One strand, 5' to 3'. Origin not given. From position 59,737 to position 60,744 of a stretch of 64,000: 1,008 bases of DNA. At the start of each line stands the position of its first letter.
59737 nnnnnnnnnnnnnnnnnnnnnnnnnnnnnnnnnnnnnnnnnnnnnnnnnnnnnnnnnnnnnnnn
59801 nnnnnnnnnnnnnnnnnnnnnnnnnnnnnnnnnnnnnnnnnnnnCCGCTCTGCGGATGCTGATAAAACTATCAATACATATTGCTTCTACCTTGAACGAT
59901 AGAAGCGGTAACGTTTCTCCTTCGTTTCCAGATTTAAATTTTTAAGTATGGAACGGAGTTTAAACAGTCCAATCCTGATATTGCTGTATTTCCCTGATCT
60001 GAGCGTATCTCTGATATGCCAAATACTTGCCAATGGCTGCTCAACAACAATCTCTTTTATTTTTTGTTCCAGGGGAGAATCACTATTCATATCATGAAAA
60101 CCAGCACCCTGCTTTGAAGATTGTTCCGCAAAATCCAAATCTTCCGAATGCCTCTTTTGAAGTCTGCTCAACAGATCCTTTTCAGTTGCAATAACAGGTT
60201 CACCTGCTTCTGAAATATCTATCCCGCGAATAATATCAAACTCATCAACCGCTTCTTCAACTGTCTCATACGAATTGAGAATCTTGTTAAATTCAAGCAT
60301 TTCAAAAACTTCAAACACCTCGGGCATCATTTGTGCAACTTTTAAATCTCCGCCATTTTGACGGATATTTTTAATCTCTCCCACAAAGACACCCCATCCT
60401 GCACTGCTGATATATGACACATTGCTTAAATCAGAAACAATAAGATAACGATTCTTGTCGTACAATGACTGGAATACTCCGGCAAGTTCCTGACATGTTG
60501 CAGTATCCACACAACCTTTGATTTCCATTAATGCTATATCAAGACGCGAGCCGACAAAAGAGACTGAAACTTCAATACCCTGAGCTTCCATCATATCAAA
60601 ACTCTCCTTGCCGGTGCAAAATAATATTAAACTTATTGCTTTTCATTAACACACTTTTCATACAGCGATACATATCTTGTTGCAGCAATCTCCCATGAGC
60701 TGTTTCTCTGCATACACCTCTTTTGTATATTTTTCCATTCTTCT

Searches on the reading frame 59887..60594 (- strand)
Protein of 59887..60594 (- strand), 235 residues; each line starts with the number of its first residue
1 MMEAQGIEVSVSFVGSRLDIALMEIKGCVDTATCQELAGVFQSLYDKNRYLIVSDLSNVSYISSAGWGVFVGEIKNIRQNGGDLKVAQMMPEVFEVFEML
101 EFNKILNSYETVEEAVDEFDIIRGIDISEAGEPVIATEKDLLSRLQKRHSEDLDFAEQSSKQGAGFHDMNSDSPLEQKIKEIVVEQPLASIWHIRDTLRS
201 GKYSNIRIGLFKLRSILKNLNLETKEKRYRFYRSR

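Call 6: search_protein_families(library=pfam, proteins=[window:59887-60594:-])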
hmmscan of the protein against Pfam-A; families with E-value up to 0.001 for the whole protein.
window:59887-60594:- (235 aa): 1 family
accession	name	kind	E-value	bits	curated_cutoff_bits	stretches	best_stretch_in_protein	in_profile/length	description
PF01740.26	STAS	-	3.7e-14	52.8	22.6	1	19-115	9-106/106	STAS domain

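Call 23: find_encoding_contigs(protein=window:59887-60594:-, flank=10000, max_places=10)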
Protein window:59887-60594:- (235 aa): 12 contigs read that carry it; 9 places shown.
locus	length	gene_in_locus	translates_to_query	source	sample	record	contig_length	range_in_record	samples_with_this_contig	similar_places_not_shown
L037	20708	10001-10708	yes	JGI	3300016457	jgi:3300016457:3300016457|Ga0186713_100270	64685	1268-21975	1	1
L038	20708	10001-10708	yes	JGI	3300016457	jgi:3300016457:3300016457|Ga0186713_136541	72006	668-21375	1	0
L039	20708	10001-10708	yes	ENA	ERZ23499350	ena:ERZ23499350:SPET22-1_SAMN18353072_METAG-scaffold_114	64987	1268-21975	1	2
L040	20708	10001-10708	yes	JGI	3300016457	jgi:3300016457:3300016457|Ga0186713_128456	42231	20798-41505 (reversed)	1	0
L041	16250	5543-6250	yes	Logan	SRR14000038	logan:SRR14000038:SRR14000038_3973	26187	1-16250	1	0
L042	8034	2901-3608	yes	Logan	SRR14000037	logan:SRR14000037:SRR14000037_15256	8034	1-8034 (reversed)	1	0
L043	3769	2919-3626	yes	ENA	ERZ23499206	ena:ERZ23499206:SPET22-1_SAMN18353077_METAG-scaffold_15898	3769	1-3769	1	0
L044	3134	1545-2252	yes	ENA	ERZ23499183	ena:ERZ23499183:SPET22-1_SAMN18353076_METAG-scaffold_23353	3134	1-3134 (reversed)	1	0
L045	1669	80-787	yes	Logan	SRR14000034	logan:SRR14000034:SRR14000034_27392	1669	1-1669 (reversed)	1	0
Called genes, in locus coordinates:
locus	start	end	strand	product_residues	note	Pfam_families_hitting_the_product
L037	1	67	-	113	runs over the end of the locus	-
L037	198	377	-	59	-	-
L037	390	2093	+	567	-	PF02142:MGS, PF01808:AICARFT_IMPCHas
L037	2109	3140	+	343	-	PF06723:MreB_Mbl, PF00022:Actin, PF00012:HSP70, PF14450:FtsA (weak)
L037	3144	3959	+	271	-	PF04085:MreC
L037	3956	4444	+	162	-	PF04093:MreD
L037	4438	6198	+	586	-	PF03717:PBP_dimer, PF00905:Transpeptidase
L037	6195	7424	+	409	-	PF01098:FTSW_RODA_SPOVE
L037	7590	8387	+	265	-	PF13181:TPR_8 (faint), PF12895:ANAPC3 (faint), PF00515:TPR_1 (faint), PF07719:TPR_2 (faint), PF13432:TPR_16 (faint), PF13525:YfiO (faint), PF14559:TPR_19 (faint), PF13174:TPR_6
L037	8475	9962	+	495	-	PF08323:Glyco_transf_5, PF00534:Glycos_transf_1, PF13692:Glyco_trans_1_4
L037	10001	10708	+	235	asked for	PF01740:STAS, PF13466:STAS_2 (weak)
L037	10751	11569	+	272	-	PF02563:Poly_export, PF10531:SLBB (weak)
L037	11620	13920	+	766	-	PF02706:Wzz (weak), PF13807:GNVR, PF01656:CbiA (weak), PF10609:ParA, PF13614:AAA_31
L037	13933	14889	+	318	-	PF01073:3Beta_HSD, PF01370:Epimerase, PF02719:Polysacc_synt_2, PF04321:RmlD_sub_bind, PF07993:NAD_binding_4 (faint), PF13460:NAD_binding_10 (faint), PF16363:GDP_Man_Dehyd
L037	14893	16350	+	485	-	PF13727:CoA_binding_3, PF02397:Bac_transf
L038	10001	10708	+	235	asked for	PF01740:STAS, PF13466:STAS_2 (weak)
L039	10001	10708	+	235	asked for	PF01740:STAS, PF13466:STAS_2 (weak)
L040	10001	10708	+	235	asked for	PF01740:STAS, PF13466:STAS_2 (weak)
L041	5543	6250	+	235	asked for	PF01740:STAS, PF13466:STAS_2 (weak)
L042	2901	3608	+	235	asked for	PF01740:STAS, PF13466:STAS_2 (weak)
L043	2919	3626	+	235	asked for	PF01740:STAS, PF13466:STAS_2 (weak)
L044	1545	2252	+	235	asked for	PF01740:STAS, PF13466:STAS_2 (weak)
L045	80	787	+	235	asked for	PF01740:STAS, PF13466:STAS_2 (weak)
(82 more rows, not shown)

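Call 25: list_cluster_members(proteins=[P0001, window:59887-60594:-, window:56675-58990:-])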
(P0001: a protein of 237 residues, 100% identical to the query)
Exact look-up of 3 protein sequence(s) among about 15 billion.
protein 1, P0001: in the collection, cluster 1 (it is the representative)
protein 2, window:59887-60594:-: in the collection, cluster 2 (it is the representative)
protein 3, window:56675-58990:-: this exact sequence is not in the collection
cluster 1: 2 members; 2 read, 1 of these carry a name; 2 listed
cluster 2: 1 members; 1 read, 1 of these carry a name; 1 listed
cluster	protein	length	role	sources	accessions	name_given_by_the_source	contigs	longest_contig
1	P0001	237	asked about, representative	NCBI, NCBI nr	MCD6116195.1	polysaccharide biosynthesis/export family protein [bacterium]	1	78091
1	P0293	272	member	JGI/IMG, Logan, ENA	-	-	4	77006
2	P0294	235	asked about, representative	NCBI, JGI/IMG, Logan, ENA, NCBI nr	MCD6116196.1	STAS domain-containing protein [bacterium]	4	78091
